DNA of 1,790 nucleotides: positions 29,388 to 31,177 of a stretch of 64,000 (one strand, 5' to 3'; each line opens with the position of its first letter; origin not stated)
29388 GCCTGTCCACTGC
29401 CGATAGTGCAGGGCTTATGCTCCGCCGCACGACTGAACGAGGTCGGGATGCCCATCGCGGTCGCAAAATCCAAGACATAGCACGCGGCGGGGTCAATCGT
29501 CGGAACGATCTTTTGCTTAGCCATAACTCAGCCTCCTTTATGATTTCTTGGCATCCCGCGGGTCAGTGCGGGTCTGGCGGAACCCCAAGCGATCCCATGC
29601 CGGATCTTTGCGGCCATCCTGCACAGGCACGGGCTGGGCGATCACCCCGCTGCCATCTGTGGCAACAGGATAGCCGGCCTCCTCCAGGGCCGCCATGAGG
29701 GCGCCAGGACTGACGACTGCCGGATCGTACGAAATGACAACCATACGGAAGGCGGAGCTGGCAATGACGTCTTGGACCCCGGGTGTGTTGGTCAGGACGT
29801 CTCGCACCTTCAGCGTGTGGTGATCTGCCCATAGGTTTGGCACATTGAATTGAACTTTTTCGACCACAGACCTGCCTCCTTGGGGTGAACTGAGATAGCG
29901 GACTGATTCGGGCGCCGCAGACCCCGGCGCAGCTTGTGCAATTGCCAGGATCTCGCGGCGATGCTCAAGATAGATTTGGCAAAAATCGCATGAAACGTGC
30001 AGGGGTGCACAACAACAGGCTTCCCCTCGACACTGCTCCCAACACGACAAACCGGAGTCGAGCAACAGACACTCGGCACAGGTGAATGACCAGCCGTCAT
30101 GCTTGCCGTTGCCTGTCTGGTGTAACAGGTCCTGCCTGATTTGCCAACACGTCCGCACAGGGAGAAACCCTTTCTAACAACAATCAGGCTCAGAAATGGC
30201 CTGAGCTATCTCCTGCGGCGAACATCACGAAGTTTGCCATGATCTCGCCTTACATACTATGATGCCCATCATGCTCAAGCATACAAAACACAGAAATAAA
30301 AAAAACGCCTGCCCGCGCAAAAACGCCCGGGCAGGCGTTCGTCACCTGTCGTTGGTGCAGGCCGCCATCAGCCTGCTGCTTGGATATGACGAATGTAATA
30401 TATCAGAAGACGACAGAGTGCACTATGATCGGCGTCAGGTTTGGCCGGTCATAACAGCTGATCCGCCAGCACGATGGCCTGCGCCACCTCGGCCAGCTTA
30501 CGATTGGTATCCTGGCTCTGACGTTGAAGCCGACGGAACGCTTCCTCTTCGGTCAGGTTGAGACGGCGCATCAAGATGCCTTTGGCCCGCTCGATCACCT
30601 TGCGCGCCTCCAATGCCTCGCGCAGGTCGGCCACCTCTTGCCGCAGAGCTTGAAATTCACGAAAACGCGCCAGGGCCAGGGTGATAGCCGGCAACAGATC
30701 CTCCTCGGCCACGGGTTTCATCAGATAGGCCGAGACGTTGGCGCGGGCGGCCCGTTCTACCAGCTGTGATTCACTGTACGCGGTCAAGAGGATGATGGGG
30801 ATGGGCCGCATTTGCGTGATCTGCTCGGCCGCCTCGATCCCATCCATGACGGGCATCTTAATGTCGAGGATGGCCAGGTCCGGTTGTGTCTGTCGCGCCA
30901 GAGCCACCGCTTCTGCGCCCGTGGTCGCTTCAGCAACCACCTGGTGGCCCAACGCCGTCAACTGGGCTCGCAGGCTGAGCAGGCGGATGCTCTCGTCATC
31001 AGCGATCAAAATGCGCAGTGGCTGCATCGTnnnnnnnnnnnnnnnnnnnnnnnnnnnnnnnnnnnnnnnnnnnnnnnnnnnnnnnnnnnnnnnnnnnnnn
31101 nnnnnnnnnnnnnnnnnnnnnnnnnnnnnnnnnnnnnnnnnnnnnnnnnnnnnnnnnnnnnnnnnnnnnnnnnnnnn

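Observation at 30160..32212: Candidate ANTAR antitermination switch controlling the CODH/ACS operon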

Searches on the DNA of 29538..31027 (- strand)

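Call 10: search_rna_families(source=window, start=30100, end=30500, threshold=evalue, max_evalue=10, show_alignments=3)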
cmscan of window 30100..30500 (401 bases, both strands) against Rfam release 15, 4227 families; matches with E-value up to 10: 10.
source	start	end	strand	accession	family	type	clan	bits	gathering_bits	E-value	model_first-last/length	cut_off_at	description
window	30294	30362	-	RF00236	ctRNA_pGA1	Gene; antisense;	-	20.1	45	0.11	1-79/79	no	ctRNA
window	30290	30339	-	RF00519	suhB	Gene; sRNA;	CL00108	17.5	41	0.32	1-77/77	no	Makes More Granules Regulator RNA (mmgR)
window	30294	30352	-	RF02067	STnc310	Gene; sRNA;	-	15.5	40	2.7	1-61/61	no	Salmonella enterica sRNA STnc310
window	30306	30377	-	RF02564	naRNA4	Gene; sRNA;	-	14.8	59.5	3.5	1-77/77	no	Nucleoid-associated noncoding RNA 4 (CssrE)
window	30249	30339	-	RF04177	BTnc201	Gene; sRNA;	-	14.3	105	8.1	1-99/99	no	Bacteroides sRNA BTnc201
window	30301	30360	-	RF00512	Leu_leader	Cis-reg; leader;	-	13.2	50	4.9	1-148/148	no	Leucine operon leader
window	30297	30340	-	RF03662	mir-2060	Gene; miRNA;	-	13.1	54.5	8.4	1-94/94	no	mir-2060 microRNA precursor family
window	30156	30208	+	RF00382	DnaX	Cis-reg; frameshift_element;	-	12.1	35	4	1-65/65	no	DnaX ribosomal frameshifting element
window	30279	30339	+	RF02673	scr4677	Gene; sRNA;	-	9.3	41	2.8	156-217/246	no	Streptomyces sRNA 4677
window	30151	30233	-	RF02166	PVT1_3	Gene; lncRNA;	-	9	45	5.8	1-95/95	no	Pvt1 oncogene conserved region 3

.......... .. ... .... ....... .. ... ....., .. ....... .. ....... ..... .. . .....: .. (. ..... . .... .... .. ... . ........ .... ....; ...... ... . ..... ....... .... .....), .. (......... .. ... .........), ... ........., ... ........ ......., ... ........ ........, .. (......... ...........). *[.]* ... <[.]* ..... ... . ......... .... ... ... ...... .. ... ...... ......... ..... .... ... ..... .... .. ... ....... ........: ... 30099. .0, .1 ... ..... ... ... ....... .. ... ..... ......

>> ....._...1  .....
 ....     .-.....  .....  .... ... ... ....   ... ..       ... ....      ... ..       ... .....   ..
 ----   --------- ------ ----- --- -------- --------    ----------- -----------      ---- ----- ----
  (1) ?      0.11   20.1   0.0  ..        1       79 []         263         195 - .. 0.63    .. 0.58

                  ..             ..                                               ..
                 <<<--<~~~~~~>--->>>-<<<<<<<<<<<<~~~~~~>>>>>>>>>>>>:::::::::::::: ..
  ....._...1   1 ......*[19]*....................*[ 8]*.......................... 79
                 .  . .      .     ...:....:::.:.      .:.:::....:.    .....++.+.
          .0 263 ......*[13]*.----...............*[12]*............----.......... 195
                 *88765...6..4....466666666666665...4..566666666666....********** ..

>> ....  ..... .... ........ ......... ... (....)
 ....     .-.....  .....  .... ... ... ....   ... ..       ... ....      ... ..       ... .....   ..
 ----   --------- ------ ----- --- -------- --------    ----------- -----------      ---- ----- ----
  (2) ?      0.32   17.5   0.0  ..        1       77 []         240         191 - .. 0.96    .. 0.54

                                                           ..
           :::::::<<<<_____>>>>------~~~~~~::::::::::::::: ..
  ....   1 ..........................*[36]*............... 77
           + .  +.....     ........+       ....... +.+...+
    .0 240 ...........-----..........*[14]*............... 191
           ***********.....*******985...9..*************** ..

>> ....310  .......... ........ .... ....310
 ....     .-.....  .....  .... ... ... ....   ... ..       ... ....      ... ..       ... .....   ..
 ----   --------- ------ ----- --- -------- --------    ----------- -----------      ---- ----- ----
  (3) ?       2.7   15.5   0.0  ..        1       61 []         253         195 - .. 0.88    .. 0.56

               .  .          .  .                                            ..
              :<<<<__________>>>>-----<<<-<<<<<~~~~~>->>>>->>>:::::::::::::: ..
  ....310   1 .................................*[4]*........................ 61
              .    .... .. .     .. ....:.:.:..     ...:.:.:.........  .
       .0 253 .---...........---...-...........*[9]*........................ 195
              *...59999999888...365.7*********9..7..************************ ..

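Call 39: build_rna_model(alignment_id=A1, structure=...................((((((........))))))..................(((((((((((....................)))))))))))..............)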
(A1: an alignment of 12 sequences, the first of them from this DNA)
Model R1 built from alignment A1 (12 sequences, 113 columns); structure: as given.
model positions 104; base pairs 17; branch points 1; effective number of sequences 1.94; information 0.59 bits per position. Calibrated on 0.2 Mb of random sequence (short: E-values are rough).
structure used (alignment columns):
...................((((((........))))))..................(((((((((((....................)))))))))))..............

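Call 40: search_with_rna_model(model_id=R1, sources=[window, L081, L082, L083, L084, L085, L086, L087, L088, L089, L090, L091, L092, L093, L094, L095, L096, L097, L098, L099, L100, L101, L102, L103, L104, L105, L106, L107, L108, L109, L110, L111, L112, L113, L114, L115, L116, L117, L118, L119, L120, L121, L122, L123, L124, L125, L126, L127, L128, L129, L130, L131, L132, L133, L134, L135, L136, L137, L138, L139, L140, L141, L142, L143, L144, L145, L146, L147, L148, L149, L150, L151, L152, L153, L154, L155, L156, L157, L158, L159, L160, L161, L164, L165, L166, L167, L168, L169, L172, L178, L180, L001, L002], max_evalue=1, make_alignment=true)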
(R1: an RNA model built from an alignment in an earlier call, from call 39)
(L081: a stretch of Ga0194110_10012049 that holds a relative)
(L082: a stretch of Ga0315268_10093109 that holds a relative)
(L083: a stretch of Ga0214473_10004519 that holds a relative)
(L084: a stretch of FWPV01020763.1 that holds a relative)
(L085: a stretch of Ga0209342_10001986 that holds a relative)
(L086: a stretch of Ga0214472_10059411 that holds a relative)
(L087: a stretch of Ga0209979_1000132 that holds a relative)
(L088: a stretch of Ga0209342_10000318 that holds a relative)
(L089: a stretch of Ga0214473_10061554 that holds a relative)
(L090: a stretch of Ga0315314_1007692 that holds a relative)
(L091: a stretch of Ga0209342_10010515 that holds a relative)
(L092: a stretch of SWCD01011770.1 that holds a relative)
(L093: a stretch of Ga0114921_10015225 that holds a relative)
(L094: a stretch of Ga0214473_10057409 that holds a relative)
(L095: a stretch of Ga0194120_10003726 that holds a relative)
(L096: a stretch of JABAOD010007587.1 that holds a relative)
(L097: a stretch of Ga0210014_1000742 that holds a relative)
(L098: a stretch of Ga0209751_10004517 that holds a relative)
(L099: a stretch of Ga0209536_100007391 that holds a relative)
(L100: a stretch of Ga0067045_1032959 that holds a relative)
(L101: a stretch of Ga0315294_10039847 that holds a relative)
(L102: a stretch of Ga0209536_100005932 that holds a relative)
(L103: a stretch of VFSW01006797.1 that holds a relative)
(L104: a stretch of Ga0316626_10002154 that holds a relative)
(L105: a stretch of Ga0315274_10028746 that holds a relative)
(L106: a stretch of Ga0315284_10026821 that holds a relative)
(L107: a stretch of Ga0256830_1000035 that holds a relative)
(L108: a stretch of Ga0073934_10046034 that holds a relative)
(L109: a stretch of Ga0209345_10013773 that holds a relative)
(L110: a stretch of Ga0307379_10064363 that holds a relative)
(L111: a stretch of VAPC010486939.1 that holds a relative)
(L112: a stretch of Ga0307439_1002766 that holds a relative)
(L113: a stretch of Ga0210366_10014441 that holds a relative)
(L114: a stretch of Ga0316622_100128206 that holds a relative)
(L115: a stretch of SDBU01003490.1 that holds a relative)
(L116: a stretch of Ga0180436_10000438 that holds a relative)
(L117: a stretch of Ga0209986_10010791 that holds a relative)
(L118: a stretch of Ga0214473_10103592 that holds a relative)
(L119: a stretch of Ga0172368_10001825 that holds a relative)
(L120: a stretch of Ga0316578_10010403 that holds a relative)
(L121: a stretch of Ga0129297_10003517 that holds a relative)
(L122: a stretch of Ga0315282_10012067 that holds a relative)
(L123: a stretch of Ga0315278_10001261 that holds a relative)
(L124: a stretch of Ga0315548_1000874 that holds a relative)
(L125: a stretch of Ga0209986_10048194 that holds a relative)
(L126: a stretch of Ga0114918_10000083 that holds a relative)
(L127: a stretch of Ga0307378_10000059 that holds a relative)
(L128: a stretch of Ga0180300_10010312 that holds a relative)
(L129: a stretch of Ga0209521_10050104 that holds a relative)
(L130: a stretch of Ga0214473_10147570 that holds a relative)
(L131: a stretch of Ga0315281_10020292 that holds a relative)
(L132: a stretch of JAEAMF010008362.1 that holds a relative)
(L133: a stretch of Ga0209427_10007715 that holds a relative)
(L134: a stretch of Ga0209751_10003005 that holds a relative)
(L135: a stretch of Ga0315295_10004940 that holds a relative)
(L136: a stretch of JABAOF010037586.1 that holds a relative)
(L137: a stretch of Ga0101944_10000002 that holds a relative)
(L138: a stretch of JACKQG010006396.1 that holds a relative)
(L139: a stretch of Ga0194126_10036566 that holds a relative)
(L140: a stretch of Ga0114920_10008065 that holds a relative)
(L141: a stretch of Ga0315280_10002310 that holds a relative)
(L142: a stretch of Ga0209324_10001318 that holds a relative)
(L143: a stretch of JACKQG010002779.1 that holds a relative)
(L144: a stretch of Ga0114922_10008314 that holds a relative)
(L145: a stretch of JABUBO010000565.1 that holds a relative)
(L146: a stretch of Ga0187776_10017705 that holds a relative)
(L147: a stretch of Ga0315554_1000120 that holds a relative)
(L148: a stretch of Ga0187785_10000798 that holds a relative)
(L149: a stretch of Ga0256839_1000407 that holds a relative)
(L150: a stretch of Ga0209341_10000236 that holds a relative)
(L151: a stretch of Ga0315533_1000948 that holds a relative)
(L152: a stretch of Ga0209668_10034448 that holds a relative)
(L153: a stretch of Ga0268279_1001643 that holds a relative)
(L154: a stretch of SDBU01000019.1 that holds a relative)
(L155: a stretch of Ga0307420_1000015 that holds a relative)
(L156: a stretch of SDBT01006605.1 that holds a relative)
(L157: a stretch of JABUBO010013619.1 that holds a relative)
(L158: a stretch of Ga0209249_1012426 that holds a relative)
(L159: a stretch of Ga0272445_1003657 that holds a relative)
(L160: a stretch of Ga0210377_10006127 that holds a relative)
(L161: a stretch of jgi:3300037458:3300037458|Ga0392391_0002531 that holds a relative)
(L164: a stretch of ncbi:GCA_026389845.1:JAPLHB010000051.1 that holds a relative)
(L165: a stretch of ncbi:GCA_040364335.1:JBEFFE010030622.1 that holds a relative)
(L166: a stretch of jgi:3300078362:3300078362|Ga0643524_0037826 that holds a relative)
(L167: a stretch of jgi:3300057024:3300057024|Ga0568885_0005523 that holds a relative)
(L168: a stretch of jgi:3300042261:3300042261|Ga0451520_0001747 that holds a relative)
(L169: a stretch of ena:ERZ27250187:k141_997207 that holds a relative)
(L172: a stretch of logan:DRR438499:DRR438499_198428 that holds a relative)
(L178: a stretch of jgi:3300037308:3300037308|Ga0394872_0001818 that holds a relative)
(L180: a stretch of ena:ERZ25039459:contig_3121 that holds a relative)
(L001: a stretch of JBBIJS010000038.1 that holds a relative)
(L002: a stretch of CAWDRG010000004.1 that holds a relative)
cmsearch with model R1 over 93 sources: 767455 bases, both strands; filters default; matches with E-value up to 1: 21.
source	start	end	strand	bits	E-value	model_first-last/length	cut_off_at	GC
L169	3893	3996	+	113.4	9e-39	1-104/104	no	0.63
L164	3809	3913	+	111.3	5e-38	1-104/104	no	0.65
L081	4024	4128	+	110.7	8.8e-38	1-104/104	no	0.66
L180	3902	4005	+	109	3.8e-37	1-104/104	no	0.58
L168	3891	3997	+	105.4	7.8e-36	1-104/104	no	0.61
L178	3792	3898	+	102.9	6.5e-35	1-104/104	no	0.63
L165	3832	3935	+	102.5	9.3e-35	1-104/104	no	0.61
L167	1957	2061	+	101.8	1.7e-34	1-104/104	no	0.61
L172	3891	3992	+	97.2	8.2e-33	1-104/104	no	0.58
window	30291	30392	-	87.3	3.9e-29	1-104/104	no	0.58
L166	3916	4012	+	77.4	1.7e-25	1-104/104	no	0.58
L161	3757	3857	+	71.3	3.2e-23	1-104/104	no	0.6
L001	9166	9276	-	31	2.6e-08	1-104/104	no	0.48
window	30304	30339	+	19.9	0.00032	53-91/104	no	0.69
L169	3945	3983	-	19.2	0.00059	53-91/104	no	0.74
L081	4076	4115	-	16.7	0.0048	53-91/104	no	0.75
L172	3942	3979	-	15.8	0.011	53-91/104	no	0.71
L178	3844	3885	-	13.7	0.064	53-91/104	no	0.71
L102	7329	7433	+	11.6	0.39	1-104/104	no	0.57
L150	4421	4540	-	11.2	0.55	1-104/104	no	0.7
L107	5979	5996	-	10.9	0.72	17-34/104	no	0.78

Alignment A2: 21 matches aligned to the model, 152 columns, each read 5' to 3' on its own strand. Consensus structure (alignment columns), stored with it:
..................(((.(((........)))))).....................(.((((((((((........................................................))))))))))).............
